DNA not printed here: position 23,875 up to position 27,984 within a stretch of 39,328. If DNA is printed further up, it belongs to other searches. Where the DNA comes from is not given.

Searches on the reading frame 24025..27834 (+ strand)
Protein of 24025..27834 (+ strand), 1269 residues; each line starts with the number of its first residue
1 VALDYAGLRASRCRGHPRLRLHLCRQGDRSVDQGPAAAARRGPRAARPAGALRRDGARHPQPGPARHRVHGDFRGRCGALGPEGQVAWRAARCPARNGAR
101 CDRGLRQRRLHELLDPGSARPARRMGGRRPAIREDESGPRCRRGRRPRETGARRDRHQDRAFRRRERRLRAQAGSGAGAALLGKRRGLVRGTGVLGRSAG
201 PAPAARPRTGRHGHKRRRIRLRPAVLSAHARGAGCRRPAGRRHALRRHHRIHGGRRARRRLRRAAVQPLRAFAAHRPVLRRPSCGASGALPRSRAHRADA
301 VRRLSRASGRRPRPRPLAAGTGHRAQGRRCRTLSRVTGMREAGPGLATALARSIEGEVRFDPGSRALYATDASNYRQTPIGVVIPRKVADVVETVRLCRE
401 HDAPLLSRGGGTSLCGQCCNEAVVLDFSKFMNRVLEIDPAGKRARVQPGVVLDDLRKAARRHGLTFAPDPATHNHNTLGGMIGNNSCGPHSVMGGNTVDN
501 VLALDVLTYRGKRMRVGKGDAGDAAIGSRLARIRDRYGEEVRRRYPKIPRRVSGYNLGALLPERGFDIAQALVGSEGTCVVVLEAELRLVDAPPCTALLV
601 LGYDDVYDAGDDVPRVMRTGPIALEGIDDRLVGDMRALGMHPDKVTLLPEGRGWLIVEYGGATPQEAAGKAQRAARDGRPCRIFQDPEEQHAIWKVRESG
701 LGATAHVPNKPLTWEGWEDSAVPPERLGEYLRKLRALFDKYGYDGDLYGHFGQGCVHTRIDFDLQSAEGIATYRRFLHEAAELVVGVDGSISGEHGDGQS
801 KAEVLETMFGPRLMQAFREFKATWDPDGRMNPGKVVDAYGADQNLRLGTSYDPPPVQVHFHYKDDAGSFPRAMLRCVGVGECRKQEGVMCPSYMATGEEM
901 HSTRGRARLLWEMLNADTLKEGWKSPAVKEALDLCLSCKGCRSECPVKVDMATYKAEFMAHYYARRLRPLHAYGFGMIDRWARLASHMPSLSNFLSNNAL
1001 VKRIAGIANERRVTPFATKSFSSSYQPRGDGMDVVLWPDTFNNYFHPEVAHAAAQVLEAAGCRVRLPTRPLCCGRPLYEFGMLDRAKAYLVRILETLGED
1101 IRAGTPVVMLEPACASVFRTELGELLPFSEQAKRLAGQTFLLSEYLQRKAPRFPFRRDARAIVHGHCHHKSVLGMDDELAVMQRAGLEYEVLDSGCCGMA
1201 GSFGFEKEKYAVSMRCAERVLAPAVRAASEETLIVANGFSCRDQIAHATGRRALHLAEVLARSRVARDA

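Call 10: search_protein_families(library=pfam, proteins=[window:24025-27834:+], max_evalue=0.01)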
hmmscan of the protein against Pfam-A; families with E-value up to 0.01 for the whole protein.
window:24025-27834:+ (1269 aa): 5 families
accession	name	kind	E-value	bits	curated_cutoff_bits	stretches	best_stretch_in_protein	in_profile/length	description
PF02913.24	FAD-oxidase_C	-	1.8e-46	159.3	21.2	1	595-835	4-248/248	FAD linked oxidases, C-terminal domain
PF01565.28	FAD_binding_4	-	3.7e-41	140.5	26.4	1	379-516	1-138/139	FAD binding domain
PF13183.11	Fer4_8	-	2.2e-09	38.1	27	1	873-949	2-68/68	4Fe-4S dicluster domain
PF02754.22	CCG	-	8.6e-08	32.6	20.6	1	1043-1117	11-83/85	Cysteine-rich domain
PF13534.11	Fer4_17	-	7.7e-07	30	22.2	1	875-950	1-61/61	4Fe-4S dicluster domain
